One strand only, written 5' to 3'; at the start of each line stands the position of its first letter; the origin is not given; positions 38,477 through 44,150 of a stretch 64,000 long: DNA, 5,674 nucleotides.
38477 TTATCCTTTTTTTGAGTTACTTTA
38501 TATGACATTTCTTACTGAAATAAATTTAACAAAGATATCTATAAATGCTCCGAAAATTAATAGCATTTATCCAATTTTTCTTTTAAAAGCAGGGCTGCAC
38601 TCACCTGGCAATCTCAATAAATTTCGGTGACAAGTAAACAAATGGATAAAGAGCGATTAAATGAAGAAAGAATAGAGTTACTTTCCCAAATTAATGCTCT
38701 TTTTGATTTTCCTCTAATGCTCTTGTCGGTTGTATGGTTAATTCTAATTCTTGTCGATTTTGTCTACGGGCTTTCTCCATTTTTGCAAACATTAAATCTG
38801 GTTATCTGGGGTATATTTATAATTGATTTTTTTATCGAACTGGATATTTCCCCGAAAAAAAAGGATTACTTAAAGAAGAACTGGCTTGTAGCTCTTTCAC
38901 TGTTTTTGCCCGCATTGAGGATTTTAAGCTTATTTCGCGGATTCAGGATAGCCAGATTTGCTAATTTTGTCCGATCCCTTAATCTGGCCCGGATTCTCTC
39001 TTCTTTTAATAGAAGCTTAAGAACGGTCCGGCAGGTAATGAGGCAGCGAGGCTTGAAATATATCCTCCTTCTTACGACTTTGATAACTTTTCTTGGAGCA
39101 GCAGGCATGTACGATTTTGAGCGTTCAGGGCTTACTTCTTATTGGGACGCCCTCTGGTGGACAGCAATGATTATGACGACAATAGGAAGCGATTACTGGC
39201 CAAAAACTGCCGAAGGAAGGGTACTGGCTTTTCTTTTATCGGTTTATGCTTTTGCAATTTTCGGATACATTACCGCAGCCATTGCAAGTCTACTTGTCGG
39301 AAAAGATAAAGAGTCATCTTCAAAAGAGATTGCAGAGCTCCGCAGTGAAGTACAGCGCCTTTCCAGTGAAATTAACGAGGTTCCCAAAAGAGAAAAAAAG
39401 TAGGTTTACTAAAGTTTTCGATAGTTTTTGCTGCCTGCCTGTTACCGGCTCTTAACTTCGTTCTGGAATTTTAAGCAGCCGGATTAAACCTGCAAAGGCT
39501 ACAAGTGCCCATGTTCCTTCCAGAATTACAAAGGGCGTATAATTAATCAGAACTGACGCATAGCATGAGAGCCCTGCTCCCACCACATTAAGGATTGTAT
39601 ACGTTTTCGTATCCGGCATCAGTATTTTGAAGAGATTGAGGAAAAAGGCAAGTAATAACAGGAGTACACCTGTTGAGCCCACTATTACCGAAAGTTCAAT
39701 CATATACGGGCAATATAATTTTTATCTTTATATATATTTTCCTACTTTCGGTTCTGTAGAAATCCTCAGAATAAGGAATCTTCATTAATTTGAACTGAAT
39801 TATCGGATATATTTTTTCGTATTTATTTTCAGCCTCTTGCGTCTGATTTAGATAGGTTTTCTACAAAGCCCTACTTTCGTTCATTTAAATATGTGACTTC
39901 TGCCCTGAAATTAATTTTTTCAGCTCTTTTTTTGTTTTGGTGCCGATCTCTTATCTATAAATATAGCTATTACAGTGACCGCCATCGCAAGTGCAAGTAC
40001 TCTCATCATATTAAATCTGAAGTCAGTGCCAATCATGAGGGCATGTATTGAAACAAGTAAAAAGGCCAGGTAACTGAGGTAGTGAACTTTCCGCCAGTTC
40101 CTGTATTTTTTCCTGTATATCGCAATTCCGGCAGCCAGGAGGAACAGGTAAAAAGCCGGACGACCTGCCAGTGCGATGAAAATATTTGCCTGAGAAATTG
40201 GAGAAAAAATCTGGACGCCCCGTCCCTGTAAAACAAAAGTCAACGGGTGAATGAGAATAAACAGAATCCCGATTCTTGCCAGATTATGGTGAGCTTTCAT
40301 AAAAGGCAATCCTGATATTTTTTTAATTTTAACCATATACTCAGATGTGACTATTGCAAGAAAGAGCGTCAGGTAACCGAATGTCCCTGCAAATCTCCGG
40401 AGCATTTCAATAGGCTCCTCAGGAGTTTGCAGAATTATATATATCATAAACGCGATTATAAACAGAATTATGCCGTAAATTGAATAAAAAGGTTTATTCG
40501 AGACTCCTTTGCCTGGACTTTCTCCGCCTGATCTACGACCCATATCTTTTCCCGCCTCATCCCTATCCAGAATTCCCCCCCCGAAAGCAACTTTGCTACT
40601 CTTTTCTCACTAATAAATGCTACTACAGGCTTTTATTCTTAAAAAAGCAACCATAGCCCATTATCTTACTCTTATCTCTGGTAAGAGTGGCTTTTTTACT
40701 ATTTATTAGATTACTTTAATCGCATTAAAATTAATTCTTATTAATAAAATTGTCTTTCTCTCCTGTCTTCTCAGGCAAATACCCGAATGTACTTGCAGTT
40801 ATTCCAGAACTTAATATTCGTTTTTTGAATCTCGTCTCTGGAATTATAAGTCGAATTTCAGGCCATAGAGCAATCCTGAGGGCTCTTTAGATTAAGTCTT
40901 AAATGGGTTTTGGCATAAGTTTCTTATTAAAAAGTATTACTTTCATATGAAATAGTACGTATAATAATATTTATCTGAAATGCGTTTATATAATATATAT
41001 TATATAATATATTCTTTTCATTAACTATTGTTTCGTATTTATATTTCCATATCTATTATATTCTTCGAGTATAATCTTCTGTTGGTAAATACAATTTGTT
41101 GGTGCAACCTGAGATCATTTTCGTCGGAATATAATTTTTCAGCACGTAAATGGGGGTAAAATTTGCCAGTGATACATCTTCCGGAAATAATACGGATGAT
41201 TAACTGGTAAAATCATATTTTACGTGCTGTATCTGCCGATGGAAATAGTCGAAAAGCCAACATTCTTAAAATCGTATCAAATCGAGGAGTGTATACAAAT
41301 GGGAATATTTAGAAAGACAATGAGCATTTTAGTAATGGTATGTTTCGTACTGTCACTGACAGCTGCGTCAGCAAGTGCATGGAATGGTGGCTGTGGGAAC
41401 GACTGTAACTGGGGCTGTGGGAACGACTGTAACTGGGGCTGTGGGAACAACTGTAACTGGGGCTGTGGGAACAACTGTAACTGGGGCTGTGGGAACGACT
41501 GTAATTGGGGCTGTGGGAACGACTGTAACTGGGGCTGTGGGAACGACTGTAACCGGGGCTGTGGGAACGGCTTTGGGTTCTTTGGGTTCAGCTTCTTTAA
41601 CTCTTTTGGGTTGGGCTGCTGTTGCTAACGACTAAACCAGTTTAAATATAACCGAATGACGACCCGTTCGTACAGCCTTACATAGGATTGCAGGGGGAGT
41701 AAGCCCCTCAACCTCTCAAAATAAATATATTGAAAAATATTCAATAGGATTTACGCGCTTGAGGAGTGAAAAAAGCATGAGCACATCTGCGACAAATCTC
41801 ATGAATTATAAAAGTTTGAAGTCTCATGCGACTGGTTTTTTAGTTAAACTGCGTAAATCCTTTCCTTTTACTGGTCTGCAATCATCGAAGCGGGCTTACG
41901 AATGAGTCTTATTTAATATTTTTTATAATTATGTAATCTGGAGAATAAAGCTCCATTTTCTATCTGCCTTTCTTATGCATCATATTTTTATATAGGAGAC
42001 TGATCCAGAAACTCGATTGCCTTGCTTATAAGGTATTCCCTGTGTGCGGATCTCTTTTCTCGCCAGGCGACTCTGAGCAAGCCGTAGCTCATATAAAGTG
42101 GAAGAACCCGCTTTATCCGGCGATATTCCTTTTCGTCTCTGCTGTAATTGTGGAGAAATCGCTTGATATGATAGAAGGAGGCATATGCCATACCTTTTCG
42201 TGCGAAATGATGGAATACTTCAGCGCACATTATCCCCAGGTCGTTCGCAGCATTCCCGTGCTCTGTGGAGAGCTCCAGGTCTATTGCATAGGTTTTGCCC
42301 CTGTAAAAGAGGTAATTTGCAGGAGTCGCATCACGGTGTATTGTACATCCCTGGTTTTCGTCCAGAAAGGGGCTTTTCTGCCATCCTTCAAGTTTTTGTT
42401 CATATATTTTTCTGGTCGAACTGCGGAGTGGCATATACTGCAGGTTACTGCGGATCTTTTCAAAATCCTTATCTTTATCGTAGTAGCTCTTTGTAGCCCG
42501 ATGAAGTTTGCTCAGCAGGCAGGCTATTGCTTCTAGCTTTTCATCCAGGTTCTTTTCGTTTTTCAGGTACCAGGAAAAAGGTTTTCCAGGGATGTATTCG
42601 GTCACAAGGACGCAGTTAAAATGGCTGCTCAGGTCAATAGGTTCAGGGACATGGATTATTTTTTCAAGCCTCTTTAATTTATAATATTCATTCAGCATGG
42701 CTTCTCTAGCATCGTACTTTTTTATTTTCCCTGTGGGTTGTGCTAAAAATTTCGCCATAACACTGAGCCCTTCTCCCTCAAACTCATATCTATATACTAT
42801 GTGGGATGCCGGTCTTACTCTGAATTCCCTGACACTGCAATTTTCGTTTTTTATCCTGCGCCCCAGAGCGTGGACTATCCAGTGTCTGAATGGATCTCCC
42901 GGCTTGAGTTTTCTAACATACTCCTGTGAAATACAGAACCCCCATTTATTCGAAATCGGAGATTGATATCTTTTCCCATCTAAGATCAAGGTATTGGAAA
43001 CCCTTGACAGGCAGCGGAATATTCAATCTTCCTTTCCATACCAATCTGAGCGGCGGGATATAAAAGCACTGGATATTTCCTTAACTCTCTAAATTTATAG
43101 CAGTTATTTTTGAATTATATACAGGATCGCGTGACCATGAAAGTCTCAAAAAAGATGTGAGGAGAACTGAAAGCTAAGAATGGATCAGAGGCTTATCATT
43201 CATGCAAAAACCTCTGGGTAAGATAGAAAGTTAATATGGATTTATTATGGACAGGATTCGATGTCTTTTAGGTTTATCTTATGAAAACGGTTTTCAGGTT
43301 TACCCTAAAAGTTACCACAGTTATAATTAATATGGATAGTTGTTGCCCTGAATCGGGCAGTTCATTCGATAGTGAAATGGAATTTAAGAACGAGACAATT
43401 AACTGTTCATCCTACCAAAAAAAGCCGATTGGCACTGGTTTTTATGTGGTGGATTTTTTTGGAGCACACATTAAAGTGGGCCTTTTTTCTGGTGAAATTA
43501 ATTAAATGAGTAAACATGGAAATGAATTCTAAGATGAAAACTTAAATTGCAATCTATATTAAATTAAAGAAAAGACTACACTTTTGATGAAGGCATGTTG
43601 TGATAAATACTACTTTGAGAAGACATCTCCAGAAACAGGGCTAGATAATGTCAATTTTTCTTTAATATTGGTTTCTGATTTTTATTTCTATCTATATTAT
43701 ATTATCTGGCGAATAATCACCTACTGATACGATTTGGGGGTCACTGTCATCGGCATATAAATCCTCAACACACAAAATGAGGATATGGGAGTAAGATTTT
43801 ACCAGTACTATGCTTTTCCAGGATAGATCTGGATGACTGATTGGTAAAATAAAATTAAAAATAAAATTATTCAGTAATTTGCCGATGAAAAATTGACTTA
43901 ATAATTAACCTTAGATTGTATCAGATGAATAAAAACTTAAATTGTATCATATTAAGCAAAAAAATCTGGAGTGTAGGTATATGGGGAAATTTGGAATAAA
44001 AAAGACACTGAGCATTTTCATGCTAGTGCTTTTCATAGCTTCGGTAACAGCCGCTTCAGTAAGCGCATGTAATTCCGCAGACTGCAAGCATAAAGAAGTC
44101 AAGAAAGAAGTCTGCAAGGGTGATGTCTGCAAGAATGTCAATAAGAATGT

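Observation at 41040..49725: Tandem array of hypervariable secreted Cys/repeat peptides paired with an APH-like kinase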

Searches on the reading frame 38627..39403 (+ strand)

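Call 6: search_protein_families(library=pfam, proteins=[window:38627-39403:+], max_evalue=0.01)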
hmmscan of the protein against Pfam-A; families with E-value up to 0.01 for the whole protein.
window:38627-39403:+ (258 aa): 3 families
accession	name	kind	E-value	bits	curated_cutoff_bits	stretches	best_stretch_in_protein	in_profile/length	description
PF00520.37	Ion_trans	-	1.4e-09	37.9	25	1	26-216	4-221/241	Ion transport protein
PF07885.22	Ion_trans_2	-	8.5e-08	32.4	22.5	1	151-223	3-77/79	Ion channel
PF00060.32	Lig_chan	-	0.00053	20.3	30.8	1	147-240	13-111/146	Ligand-gated ion channel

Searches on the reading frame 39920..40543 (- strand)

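Call 6: search_protein_families(library=pfam, proteins=[window:39920-40543:-], max_evalue=0.01)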
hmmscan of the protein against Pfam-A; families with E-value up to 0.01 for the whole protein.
window:39920-40543:- (207 aa): 1 family
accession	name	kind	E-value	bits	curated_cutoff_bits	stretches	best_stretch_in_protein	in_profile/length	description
PF01794.25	Ferric_reduct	-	2.4e-07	31.3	28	1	57-164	6-120/121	Ferric reductase like transmembrane component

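Call 22: search_protein_families(library=ncbifam, proteins=[window:39920-40543:-], max_evalue=0.1)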
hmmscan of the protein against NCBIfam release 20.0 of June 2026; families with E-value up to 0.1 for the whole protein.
window:39920-40543:- (207 aa): 1 family
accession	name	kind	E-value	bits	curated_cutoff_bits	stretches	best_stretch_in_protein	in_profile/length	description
NF010266.0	PRK13712.1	equivalog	0.022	15.1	164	1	137-196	17-76/115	conjugal transfer protein TrbA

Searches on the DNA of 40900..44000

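Call 58: search_rna_families(source=window, start=40900, end=44000, threshold=evalue, max_evalue=10)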
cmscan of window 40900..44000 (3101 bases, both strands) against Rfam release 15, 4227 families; matches with E-value up to 10: 4.
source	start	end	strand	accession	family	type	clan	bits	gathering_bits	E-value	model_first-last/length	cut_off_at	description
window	43755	43836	+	RF01694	Bacteroides-1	Gene; sRNA;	-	19.6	43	4.5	1-82/82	no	Bacteroides-1 RNA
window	41933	42006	+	RF01163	snoR64a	Gene; snRNA; snoRNA; CD-box;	-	19.5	45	5.6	1-77/77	no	Small nucleolar RNA snoR64a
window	43941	43986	+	RF02067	STnc310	Gene; sRNA;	-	17.4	40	7.2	1-61/61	no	Salmonella enterica sRNA STnc310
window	43613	43665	-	RF03337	mir-6505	Gene; miRNA;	-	17.3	96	5.4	1-68/68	no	mir-6505 microRNA precursor family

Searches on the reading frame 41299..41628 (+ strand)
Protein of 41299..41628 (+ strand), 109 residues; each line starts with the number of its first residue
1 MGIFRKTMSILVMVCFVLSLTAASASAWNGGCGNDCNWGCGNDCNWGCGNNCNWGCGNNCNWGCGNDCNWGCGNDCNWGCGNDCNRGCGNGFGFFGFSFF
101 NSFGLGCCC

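Call 6: search_protein_families(library=pfam, proteins=[window:41299-41628:+], max_evalue=0.01)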
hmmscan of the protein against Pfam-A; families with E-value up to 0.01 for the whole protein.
window:41299-41628:+ (109 aa): 0 families

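Call 22: search_protein_families(library=ncbifam, proteins=[window:41299-41628:+], max_evalue=0.1)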
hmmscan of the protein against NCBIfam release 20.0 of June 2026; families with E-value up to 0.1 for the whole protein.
window:41299-41628:+ (109 aa): 1 family
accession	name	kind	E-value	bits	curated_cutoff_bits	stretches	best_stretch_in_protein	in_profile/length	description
TIGR04117.1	Syntroph_Cxxx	paralog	0.017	15.2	50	1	16-69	42-94/98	Cys-Xaa-Xaa-Xaa repeat radical SAM target protein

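Call 56: find_homologous_proteins(query=A5, max_evalue=1)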
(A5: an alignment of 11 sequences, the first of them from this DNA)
Query A5 (11 sequences) (109 aa, profile of the alignment): 30 proteins with E <= 1 among 7769 candidates.
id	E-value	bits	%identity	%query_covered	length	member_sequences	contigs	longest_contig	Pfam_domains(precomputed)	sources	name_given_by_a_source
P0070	2.1e-26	110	74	25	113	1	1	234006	-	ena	-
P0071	2.1e-24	104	85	25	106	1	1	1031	-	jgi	-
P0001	1.3e-21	95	55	25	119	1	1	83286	-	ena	-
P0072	3.8e-21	94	66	41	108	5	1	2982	-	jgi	-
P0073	1.2e-18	86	73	32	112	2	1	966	-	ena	-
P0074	4.3e-18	84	56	39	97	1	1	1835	-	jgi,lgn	jgi:hypothetical protein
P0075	1.2e-14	73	35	84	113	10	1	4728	-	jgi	jgi:hypothetical protein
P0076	2.4e-14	72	38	90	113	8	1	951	-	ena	-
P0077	4.3e-14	71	35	84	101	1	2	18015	-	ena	-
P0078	9.6e-14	70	52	61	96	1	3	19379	-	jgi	jgi:hypothetical protein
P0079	6.1e-12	64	71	16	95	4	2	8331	-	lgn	-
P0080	7.2e-12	64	38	98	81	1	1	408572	-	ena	-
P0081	9.6e-12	63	-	-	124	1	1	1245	-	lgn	-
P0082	5.6e-11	61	54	49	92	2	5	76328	-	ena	-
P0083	8.0e-8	51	85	28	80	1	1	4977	-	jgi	jgi:hypothetical protein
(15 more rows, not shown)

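Call 82: predict_structure(alignment_id=A9)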
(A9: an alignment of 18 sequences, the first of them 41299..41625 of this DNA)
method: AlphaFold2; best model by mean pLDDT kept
length: 109 residues; sequences in the alignment: 18
mean_pLDDT: 49.1   pTM: 0.28
mean pLDDT of the five models: 49.1, 48.7, 47.7, 46.8, 46.1
residues with pLDDT >= 90: 8; 70-90: 13; 50-70: 11; < 50: 77
segments of 3 or more residues with pLDDT < 50: 35-109
pLDDT, mean of each block of 10 residues (from residue 1): 78 90 64 46 39 39 35 36 39 38 34
secondary structure, 60 per line:
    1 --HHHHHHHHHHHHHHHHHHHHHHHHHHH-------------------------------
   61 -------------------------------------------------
elements in order: H3-29

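Call 96: search_protein_representatives(alignment_id=A9)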
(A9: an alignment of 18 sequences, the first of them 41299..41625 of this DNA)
Query: 18 sequences, 98 profile positions. Proteins with E-value up to 0.001 (for the whole library): 125; up to 1e-10: 7; up to 1e-30: 1. The best 125 are listed.
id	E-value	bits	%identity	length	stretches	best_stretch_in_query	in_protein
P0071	1.0e-33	132.3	-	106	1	4-95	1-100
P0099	3.7e-20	88.8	-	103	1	4-95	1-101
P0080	3.7e-19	85.6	-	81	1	4-93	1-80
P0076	9.7e-16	74.6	-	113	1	4-82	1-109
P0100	8.1e-15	71.7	-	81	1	11-98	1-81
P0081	8.6e-12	62.0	-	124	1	1-82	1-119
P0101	1.8e-11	61.0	-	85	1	4-77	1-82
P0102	5.2e-10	56.3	-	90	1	3-79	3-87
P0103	1.6e-09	54.7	-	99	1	6-72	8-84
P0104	1.1e-08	52.0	-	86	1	4-55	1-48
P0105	1.8e-08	51.3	-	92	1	4-81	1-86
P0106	2.4e-08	50.9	-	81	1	6-56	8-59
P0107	2.6e-08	50.8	-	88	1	4-74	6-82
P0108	2.7e-08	50.7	-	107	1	3-87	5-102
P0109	3.1e-08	50.6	-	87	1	6-69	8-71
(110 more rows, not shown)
